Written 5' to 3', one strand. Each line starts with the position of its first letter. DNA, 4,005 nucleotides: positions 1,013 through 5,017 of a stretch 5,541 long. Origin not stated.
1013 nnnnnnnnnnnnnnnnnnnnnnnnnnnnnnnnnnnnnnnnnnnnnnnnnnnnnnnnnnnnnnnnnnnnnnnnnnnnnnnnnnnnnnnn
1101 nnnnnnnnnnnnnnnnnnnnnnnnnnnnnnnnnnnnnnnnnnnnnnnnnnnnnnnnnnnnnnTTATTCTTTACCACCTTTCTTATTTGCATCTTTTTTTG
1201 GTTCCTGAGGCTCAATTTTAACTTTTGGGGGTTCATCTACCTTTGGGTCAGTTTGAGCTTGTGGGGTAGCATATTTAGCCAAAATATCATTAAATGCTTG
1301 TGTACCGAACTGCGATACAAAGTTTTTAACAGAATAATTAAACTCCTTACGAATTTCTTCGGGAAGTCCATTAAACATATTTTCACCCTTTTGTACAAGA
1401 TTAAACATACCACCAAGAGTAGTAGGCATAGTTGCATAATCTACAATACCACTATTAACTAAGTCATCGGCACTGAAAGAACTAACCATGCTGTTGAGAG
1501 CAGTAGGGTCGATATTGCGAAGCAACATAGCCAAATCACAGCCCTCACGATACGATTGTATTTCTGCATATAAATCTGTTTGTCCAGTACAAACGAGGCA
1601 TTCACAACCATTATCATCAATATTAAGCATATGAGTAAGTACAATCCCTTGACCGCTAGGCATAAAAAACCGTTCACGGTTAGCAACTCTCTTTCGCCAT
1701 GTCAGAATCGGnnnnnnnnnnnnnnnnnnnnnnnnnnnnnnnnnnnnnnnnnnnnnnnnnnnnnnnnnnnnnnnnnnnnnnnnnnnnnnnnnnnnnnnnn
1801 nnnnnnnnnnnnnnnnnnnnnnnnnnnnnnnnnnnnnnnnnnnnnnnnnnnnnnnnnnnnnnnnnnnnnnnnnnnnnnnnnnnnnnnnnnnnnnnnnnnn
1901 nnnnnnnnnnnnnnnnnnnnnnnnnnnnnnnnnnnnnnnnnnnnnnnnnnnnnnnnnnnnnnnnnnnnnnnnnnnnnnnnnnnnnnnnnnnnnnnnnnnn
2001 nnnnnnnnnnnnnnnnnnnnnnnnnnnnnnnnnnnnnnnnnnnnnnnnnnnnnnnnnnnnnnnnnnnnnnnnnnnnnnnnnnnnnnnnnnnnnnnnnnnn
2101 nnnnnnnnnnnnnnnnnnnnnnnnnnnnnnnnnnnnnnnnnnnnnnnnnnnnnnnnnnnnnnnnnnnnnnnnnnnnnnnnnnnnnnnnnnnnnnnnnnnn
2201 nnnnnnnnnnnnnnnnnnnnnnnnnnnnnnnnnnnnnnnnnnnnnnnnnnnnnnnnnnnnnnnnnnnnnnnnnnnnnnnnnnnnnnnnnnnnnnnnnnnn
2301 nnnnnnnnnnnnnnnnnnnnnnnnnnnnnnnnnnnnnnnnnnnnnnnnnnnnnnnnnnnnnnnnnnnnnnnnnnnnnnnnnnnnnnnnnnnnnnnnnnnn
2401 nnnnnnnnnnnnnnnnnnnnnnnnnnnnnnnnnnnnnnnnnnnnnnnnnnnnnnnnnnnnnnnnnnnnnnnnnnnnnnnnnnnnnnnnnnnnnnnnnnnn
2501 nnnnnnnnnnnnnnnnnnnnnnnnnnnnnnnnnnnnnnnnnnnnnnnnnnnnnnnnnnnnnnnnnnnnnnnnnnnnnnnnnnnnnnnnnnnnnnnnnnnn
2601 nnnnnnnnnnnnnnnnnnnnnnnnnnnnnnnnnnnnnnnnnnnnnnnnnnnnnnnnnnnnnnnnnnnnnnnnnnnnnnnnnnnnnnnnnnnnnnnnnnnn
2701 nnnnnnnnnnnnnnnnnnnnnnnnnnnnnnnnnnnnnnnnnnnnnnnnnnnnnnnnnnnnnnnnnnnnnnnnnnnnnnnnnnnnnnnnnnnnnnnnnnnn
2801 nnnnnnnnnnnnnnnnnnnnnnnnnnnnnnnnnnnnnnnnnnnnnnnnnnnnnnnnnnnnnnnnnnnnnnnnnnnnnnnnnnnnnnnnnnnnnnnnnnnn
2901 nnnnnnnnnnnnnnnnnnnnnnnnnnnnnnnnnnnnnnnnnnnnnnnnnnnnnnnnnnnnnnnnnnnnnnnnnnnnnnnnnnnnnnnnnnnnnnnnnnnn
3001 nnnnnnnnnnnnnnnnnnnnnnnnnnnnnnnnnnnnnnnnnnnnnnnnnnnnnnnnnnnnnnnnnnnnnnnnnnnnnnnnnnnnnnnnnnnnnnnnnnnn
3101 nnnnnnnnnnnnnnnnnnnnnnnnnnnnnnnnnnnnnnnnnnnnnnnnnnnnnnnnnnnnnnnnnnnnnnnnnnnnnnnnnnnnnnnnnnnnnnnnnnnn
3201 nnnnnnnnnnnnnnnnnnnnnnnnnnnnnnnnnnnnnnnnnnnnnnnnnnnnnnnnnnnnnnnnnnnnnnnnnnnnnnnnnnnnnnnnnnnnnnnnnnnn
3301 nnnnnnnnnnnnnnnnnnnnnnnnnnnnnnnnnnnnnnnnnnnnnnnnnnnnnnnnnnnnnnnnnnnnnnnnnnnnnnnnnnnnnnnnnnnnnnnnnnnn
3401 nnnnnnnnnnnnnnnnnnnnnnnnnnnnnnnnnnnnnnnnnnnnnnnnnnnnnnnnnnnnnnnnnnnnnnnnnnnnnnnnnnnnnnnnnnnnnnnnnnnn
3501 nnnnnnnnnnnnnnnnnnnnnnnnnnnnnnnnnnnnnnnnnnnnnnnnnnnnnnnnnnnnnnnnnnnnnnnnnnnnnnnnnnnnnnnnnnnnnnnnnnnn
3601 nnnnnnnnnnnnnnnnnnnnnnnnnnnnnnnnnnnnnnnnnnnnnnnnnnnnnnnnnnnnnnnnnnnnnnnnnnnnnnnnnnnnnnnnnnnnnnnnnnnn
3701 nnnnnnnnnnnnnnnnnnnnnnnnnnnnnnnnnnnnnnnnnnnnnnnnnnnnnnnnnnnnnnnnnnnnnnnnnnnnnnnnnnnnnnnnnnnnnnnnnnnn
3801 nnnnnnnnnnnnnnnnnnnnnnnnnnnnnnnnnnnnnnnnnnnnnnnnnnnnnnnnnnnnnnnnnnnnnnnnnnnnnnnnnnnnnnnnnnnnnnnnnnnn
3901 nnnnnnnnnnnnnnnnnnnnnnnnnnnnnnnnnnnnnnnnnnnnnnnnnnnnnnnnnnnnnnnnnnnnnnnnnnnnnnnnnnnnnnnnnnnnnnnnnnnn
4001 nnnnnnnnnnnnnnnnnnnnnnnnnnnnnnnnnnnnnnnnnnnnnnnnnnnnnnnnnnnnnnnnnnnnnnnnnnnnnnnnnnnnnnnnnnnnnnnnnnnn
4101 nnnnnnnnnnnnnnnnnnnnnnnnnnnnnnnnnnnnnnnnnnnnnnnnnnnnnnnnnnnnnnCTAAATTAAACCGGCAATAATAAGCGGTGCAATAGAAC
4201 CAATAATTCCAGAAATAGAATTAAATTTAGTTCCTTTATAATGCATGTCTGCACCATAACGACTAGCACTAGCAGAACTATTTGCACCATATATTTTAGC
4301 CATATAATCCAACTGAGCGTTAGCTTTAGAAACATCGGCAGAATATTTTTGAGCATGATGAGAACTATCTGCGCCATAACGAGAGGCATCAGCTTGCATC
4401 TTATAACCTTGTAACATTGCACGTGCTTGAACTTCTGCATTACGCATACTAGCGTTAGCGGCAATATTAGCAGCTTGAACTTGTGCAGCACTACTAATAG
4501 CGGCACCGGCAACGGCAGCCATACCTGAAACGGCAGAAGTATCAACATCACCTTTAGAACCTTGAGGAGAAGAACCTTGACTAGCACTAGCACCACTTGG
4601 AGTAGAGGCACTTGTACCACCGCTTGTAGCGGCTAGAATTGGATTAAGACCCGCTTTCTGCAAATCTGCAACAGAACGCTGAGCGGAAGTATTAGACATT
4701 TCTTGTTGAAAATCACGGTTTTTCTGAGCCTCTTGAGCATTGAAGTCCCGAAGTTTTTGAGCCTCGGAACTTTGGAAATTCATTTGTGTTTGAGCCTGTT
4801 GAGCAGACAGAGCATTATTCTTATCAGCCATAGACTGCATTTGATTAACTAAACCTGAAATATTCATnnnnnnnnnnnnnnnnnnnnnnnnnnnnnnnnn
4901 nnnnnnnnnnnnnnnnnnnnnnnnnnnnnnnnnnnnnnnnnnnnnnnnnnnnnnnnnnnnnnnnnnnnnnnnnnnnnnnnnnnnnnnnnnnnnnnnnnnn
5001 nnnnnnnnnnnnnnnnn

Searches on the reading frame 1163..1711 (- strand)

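Call 7: search_protein_families(library=pfam, max_evalue=0.01, proteins=[window:1163-1711:-])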
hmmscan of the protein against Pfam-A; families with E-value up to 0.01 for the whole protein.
window:1163-1711:- (182 aa): 1 family
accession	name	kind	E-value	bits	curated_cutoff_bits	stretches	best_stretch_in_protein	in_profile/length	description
PF09675.16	Chlamy_scaf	-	1.5e-22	80.6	25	1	30-163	2-128/134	Chlamydia-phage Chp2 scaffold (Chlamy_scaf)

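Call 8: search_protein_families(library=phrogs, max_evalue=0.01, proteins=[window:1163-1711:-])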
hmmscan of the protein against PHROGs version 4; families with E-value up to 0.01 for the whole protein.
window:1163-1711:- (182 aa): 3 families
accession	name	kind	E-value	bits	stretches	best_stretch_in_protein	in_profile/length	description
phrog_1642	-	head and packaging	1.1e-18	68.6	1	43-172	19-143/152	virion structural protein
phrog_24439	-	head and packaging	7.4e-16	59.1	1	85-149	2-66/82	virion structural protein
phrog_24309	-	head and packaging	1.4e-05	26.3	1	11-97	8-94/136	virion structural protein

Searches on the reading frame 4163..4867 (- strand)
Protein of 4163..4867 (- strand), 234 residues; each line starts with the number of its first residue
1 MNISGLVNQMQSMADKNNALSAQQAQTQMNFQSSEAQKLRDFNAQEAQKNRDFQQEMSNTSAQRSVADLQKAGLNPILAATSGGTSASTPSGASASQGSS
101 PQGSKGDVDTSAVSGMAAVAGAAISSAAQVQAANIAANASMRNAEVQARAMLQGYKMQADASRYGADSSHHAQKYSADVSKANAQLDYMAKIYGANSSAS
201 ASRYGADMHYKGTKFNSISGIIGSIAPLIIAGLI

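Call 7: search_protein_families(library=pfam, max_evalue=0.01, proteins=[window:4163-4867:-])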
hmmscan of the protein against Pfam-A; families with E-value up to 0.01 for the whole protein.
window:4163-4867:- (234 aa): 0 families

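Call 8: search_protein_families(library=phrogs, max_evalue=0.01, proteins=[window:4163-4867:-])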
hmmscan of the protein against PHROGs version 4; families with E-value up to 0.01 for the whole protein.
window:4163-4867:- (234 aa): 16 families
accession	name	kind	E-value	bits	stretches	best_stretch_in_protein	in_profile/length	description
phrog_5158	-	unknown function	1.2e-58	200.2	1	3-217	31-246/322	-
phrog_21483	-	unknown function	8.5e-34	118.5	1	5-180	61-234/303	-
phrog_11693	-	tail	4.7e-20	73.7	1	41-224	32-216/228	pilot protein for DNA ejection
phrog_27063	-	tail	5.2e-20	73.3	1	29-198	41-202/306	pilot protein for DNA ejection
phrog_34374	-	tail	3.1e-19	70.4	1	11-128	141-263/310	pilot protein for DNA ejection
phrog_8693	-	tail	1.1e-17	65.9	1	43-185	28-166/258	pilot protein for DNA ejection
phrog_22637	-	tail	1.1e-17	65.6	1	21-145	5-128/264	pilot protein for DNA ejection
phrog_8742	-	tail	5.2e-17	63.3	1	18-185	107-266/287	pilot protein for DNA ejection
phrog_35928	-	tail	8.4e-16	59.2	1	35-134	61-161/172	pilot protein for DNA ejection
phrog_25360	-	unknown function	1.3e-12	48.8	1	21-148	35-160/316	-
phrog_18604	-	tail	2.2e-12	47.9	1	11-191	73-250/284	minor tail protein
phrog_16516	-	tail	4.6e-12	47.3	1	36-98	37-97/186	minor tail protein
phrog_20617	-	tail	7.2e-09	37.1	1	45-191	23-178/200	minor tail protein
phrog_23656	-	head and packaging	8.8e-07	29.7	1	53-216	3-151/175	virion structural protein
phrog_29171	-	tail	0.0025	18.9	1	48-128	114-192/236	pilot protein for DNA ejection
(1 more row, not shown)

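Call 93: find_related_loci(query=window:4163-4867:-, collection=metagenome_contigs, flank=3000)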
Query window:4163-4867:- (234 aa) in metagenome_contigs; peptide patterns used: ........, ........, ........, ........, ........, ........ (x = any residue, [..] = any of these).
86 stretches matched a pattern; 5 encode a relative of the query (tblastn E <= 1e-3); 5 distinct loci.
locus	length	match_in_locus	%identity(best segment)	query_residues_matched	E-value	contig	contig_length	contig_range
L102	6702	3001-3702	98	1-234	2e-150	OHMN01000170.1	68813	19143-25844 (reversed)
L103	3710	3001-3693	100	1-231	3e-152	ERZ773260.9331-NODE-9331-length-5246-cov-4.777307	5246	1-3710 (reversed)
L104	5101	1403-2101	97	1-233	2e-148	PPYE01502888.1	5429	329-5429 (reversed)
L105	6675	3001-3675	94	1-225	3e-127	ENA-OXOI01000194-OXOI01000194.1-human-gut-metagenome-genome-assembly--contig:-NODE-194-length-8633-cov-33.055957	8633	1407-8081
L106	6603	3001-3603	68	1-212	8e-81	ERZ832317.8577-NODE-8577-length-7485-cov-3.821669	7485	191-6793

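Call 98: find_related_loci(query=L102:4724-5929:-, collection=genome_contigs, flank=3000)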
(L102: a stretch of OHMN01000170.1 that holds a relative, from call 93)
Query L102:4724-5929:- (401 aa) in genome_contigs; peptide patterns used: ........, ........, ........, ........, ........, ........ (x = any residue, [..] = any of these).
600 stretches matched a pattern (row limit reached: there are more); 593 encode a relative of the query (tblastn E <= 1e-3); the best 80 are kept; 80 distinct loci.
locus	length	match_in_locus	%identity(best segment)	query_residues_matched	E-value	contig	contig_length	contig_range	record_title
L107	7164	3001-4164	85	13-400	0e+0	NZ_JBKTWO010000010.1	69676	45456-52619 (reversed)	MAG: Thomasclavelia sp. isolate 17-1_25 NODE_400_length_69676_cov_9.322489, whole genome shotgun sequence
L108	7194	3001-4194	75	3-400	0e+0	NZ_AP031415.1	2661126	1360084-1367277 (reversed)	Massilimicrobiota timonensis strain f30 chromosome, complete genome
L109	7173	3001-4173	76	10-400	0e+0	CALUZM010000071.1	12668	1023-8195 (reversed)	MAG: uncultured Massilimicrobiota sp. isolate BRZ_IC__bin65 genome assembly, contig: BRZ_IC__NODE_7852_length_12668_cov_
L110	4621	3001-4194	76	3-400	0e+0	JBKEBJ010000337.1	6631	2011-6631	MAG: Coprobacillaceae bacterium isolate VLC_075 k121_4368232, whole genome shotgun sequence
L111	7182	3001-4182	74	2-395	0e+0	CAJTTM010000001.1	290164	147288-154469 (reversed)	MAG TPA_asm: uncultured Erysipelotrichales bacterium isolate MGBC113645 genome assembly, contig: MGBC113645.1, whole gen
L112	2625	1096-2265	71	10-398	0e+0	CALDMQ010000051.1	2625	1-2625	MAG TPA_asm: uncultured Erysipelotrichaceae bacterium isolate ERR318705_bin.88_CONCOCT_v1.1_MAG genome assembly, contig:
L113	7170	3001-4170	66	8-397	9e-180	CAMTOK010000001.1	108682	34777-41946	MAG TPA_asm: uncultured Erysipelotrichaceae bacterium isolate SRR7610121_bin.1_metaWRAP_v1.3_MAG genome assembly, contig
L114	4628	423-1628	61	3-400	1e-160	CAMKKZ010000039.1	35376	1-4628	MAG: uncultured Oribacterium sp. isolate SRR12081300_bin.44_metaWRAP_v1.3_MAG genome assembly, contig: ERZ12289770.1711,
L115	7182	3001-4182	61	10-401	4e-159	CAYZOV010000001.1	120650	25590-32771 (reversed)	MAG TPA_asm: uncultured Ruminococcus sp. isolate SRP225648_co1_196 genome assembly, contig: NODE_150_length_120650_cov_4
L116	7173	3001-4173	61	10-398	1e-158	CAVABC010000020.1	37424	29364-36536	Acutalibacteraceae bacterium isolate H07665-L1_cleanbin_000004 genome assembly, contig: Spades_H07665-L1_contig_146, who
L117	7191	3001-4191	61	7-401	3e-158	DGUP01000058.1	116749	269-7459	MAG TPA_asm: Treponema sp. UBA4307 UBA4307_contig_269, whole genome shotgun sequence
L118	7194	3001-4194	59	6-401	6e-158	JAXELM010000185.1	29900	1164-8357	MAG: Agathobacter sp. isolate SUG2637 k141_1894277, whole genome shotgun sequence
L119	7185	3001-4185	60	9-401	3e-158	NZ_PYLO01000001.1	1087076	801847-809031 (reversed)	Clostridium fessum strain SNUG30386 scaffold_0, whole genome shotgun sequence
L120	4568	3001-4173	59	9-397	2e-159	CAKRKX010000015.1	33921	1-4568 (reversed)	MAG: uncultured Agathobacter sp. isolate REFINED_METABAT215_TOP10_CONTIGS_1500_ASSEMBLY_K77_MERGED__Hadza_PheChl_Fiber-H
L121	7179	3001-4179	63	11-401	1e-157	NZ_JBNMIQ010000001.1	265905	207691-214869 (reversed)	MAG: Brotaphodocola sp. isolate CM_BacBro2208.92 k141_337484_length_265905_cov_79.6687, whole genome shotgun sequence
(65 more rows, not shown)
